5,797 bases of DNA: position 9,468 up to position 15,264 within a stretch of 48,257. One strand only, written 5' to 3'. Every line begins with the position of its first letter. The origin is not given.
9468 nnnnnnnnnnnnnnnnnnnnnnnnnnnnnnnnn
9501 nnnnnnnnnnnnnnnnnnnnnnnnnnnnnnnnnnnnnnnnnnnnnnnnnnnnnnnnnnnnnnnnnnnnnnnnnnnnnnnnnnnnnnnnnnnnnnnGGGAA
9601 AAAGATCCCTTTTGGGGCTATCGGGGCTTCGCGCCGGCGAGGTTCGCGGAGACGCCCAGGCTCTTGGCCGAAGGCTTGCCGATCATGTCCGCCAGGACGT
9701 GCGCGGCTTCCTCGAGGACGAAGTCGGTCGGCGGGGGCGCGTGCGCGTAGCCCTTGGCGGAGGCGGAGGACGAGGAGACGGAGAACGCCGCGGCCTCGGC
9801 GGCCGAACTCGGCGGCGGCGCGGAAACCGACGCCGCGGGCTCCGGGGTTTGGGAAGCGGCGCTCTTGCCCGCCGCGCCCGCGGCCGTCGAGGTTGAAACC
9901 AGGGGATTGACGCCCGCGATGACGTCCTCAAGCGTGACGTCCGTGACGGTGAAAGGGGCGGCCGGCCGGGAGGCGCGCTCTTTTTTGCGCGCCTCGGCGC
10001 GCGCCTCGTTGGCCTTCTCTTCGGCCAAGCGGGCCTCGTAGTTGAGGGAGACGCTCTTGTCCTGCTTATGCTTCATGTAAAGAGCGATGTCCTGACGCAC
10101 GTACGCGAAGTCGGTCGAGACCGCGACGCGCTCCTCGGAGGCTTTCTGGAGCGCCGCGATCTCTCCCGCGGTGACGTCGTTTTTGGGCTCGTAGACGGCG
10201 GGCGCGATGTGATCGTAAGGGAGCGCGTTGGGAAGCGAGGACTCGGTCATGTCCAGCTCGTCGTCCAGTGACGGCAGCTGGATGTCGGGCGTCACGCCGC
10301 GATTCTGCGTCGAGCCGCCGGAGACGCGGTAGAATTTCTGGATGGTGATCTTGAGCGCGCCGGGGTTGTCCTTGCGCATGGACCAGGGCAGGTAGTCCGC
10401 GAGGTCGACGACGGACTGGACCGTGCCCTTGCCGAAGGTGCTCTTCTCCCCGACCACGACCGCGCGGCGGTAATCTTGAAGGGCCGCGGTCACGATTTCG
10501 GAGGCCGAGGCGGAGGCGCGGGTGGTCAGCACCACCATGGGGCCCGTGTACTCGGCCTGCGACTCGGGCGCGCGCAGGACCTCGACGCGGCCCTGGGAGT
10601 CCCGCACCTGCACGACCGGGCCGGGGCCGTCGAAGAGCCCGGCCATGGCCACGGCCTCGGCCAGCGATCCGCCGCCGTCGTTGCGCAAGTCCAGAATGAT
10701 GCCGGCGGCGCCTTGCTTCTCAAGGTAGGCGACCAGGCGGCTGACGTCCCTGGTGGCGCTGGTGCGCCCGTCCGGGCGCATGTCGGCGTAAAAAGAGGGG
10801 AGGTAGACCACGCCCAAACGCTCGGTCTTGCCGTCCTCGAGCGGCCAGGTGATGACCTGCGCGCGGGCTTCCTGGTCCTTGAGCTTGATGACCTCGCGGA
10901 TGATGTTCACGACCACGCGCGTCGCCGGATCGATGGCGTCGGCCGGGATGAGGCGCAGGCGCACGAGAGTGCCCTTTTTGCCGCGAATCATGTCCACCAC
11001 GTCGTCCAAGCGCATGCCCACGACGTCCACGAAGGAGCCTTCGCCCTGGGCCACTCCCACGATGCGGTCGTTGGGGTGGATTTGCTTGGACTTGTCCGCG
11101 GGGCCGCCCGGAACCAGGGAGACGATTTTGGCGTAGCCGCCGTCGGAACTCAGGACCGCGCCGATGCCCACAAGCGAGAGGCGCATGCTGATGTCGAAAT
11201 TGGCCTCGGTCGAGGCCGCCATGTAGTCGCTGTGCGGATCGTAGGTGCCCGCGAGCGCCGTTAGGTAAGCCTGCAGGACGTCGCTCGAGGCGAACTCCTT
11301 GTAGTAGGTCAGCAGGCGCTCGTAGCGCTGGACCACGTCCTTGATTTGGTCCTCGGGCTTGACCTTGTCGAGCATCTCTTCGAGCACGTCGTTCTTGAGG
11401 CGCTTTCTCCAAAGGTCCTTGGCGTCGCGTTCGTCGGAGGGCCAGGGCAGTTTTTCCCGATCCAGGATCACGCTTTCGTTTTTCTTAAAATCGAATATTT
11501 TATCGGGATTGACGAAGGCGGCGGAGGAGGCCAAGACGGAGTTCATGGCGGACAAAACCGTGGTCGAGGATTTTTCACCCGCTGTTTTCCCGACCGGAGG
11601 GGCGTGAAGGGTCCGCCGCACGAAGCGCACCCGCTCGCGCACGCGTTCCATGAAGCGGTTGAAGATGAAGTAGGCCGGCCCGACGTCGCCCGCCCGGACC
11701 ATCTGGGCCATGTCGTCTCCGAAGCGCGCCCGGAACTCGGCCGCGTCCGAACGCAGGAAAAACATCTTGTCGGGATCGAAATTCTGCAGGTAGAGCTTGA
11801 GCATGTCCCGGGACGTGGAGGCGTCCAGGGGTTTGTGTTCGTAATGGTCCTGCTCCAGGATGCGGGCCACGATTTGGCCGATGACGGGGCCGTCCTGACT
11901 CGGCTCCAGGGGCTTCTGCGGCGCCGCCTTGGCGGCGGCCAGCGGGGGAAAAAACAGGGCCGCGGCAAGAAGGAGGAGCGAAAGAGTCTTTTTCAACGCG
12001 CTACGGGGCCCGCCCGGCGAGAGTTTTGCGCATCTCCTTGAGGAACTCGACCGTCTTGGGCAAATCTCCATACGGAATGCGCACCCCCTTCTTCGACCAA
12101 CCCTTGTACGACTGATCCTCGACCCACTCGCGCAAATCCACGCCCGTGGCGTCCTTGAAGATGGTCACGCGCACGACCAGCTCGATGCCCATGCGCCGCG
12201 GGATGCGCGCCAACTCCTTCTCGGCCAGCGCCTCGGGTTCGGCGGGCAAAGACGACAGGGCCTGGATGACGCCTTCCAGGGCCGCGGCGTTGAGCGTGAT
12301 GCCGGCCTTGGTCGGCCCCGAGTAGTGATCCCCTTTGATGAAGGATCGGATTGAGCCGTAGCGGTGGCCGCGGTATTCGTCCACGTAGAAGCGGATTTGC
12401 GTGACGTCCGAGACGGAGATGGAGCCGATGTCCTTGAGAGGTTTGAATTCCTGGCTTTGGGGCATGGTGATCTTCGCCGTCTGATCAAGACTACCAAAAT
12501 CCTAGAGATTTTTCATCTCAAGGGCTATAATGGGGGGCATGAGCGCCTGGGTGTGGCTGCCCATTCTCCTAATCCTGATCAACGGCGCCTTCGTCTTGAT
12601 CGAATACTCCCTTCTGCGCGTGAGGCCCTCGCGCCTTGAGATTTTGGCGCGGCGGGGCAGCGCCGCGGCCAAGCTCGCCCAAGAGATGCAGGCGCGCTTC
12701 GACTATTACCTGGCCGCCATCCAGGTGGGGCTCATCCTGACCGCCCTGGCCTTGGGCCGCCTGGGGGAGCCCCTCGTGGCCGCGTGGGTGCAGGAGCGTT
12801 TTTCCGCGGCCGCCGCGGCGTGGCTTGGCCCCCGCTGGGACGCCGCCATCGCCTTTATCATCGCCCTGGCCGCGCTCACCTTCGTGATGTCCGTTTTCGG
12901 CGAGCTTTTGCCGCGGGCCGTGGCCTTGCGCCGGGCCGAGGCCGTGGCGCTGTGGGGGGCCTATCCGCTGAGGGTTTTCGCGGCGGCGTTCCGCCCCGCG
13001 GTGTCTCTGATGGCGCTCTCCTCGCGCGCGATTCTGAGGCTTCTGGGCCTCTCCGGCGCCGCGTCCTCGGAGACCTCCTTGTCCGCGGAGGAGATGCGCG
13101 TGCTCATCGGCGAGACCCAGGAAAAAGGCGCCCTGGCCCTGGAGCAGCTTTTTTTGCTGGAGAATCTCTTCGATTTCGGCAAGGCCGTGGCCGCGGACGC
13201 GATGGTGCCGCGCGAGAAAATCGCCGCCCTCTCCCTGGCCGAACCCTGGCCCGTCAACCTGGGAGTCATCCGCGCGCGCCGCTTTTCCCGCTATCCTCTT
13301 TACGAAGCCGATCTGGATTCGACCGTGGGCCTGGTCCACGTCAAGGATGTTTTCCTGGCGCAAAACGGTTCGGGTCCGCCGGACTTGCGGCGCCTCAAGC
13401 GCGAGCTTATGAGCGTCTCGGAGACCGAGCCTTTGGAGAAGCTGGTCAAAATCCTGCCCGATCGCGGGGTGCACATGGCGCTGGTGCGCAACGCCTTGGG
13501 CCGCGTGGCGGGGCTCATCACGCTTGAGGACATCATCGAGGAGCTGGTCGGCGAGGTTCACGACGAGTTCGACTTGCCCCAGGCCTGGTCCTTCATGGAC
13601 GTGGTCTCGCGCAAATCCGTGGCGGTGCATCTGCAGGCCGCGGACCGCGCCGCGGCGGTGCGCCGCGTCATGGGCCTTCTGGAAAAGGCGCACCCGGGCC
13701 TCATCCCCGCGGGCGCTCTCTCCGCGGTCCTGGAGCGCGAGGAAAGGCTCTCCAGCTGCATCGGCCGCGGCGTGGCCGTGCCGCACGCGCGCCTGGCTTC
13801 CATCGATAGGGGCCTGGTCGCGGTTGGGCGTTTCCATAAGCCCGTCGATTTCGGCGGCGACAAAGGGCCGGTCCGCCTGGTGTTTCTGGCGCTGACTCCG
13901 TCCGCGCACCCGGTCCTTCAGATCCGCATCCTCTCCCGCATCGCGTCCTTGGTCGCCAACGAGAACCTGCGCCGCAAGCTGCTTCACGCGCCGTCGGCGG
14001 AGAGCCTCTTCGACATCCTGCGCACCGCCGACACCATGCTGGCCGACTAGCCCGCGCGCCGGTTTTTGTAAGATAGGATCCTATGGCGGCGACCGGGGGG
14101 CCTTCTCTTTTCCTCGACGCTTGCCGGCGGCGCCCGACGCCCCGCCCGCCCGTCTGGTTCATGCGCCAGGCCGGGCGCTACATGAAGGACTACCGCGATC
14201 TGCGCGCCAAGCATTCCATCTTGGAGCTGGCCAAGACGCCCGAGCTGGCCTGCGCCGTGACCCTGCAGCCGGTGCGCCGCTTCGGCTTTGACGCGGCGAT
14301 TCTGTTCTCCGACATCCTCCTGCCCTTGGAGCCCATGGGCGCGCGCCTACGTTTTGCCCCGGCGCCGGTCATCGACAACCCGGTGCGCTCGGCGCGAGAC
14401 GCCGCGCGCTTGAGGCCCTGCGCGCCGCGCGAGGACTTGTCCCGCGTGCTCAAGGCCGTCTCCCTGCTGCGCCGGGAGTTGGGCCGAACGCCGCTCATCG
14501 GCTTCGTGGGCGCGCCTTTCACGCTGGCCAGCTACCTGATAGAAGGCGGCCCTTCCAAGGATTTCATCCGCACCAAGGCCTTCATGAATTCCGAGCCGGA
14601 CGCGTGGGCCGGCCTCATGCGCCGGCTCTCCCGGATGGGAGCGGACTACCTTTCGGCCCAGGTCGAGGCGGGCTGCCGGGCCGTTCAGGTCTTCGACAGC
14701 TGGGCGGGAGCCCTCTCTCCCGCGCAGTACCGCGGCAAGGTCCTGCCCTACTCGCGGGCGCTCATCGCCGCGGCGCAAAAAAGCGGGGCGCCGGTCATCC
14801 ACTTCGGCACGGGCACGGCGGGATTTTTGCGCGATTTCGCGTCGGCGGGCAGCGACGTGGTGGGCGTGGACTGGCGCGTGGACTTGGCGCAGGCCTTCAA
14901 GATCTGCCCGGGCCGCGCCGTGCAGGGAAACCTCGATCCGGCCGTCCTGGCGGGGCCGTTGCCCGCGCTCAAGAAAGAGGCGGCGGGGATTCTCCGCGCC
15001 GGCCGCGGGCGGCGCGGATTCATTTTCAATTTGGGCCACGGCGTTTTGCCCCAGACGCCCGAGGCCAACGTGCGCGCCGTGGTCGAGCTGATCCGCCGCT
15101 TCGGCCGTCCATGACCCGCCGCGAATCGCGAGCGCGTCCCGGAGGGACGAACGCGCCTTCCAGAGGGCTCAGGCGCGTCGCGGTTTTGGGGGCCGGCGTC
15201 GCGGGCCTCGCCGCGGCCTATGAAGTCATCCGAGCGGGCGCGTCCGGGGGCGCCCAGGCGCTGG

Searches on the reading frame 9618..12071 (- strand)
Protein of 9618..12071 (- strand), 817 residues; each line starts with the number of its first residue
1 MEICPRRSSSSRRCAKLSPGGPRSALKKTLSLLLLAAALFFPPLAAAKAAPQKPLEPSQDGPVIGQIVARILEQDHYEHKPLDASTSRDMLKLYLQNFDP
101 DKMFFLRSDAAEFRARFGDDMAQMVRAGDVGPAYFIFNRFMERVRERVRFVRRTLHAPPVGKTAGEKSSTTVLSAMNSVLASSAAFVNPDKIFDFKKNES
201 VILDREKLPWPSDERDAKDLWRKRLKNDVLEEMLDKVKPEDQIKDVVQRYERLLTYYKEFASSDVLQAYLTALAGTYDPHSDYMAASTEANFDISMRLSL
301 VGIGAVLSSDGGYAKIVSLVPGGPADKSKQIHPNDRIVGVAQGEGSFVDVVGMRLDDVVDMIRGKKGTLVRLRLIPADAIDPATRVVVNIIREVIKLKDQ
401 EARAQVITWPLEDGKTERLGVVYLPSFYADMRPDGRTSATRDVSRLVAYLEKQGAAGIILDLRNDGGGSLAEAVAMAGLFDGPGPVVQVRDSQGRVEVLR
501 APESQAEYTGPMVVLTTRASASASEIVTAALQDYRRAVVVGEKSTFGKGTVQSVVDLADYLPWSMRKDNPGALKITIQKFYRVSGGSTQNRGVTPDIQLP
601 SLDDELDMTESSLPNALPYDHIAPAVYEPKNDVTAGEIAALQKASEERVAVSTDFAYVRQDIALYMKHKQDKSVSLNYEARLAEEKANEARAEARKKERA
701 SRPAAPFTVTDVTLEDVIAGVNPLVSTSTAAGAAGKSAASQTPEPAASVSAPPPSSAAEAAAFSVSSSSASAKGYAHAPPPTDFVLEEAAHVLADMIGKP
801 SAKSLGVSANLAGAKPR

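Call 95: search_protein_families(library=pfam, proteins=[window:9618-12071:-], max_evalue=0.00001)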
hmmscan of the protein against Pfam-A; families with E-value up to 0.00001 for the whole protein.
window:9618-12071:- (817 aa): 4 families
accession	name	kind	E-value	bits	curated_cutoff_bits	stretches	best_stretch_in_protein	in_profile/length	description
PF17804.6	TSP_NTD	-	1e-47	163.3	26.4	2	179-285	79-186/188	Tail specific protease N-terminal domain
PF03572.23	Peptidase_S41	-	1.8e-45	154.9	24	1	419-598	2-164/165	Peptidase family S41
PF11818.13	DUF3340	-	1.1e-30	107.3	28.6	1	605-797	3-154/155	C-terminal domain of tail specific protease (DUF3340)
PF00595.29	PDZ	-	3.5e-09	37.4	23.2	1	299-370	10-76/81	PDZ domain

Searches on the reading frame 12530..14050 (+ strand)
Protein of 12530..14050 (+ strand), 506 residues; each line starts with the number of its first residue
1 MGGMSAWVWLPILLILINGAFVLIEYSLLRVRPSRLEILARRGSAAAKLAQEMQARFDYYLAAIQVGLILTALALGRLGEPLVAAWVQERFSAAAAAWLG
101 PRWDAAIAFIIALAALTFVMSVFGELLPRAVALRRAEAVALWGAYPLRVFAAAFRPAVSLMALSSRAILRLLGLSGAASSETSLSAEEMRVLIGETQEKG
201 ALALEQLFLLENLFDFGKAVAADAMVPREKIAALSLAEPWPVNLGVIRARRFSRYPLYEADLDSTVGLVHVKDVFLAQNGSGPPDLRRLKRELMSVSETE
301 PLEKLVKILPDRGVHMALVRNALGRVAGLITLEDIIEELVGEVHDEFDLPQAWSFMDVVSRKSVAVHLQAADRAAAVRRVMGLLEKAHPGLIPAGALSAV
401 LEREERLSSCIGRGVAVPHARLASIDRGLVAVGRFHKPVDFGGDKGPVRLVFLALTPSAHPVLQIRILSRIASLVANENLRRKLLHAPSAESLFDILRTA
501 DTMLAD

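Call 95: search_protein_families(library=pfam, proteins=[window:12530-14050:+], max_evalue=0.00001)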
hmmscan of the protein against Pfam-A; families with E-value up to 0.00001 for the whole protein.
window:12530-14050:+ (506 aa): 3 families
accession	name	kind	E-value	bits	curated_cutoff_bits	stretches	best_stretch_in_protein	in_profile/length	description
PF01595.25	CNNM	-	1.1e-39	136.4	28.4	1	12-203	4-178/181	Cyclin M transmembrane N-terminal domain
PF00359.27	PTS_EIIA_2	-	1.4e-23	83.9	27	1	360-498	4-142/144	Phosphoenolpyruvate-dependent sugar phosphotransferase system, EIIA 2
PF00571.33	CBS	-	1.4e-07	32.1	24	0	290-340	6-56/57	CBS domain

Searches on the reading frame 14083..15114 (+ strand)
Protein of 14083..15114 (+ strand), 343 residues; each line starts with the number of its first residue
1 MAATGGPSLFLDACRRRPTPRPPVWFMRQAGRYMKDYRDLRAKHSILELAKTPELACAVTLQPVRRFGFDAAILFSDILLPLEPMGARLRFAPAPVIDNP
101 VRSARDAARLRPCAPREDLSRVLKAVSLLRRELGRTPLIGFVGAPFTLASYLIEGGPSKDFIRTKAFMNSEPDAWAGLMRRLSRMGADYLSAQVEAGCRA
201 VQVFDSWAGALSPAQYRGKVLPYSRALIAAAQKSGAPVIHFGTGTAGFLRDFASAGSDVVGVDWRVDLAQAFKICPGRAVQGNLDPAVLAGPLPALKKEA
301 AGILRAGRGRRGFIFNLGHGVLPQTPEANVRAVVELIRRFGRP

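Call 95: search_protein_families(library=pfam, proteins=[window:14083-15114:+], max_evalue=0.00001)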
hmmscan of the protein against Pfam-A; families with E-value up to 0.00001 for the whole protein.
window:14083-15114:+ (343 aa): 1 family
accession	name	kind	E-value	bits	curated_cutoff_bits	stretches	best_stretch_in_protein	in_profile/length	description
PF01208.23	URO-D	-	2.6e-123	411.9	23.9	1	8-339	4-345/346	Uroporphyrinogen decarboxylase (URO-D)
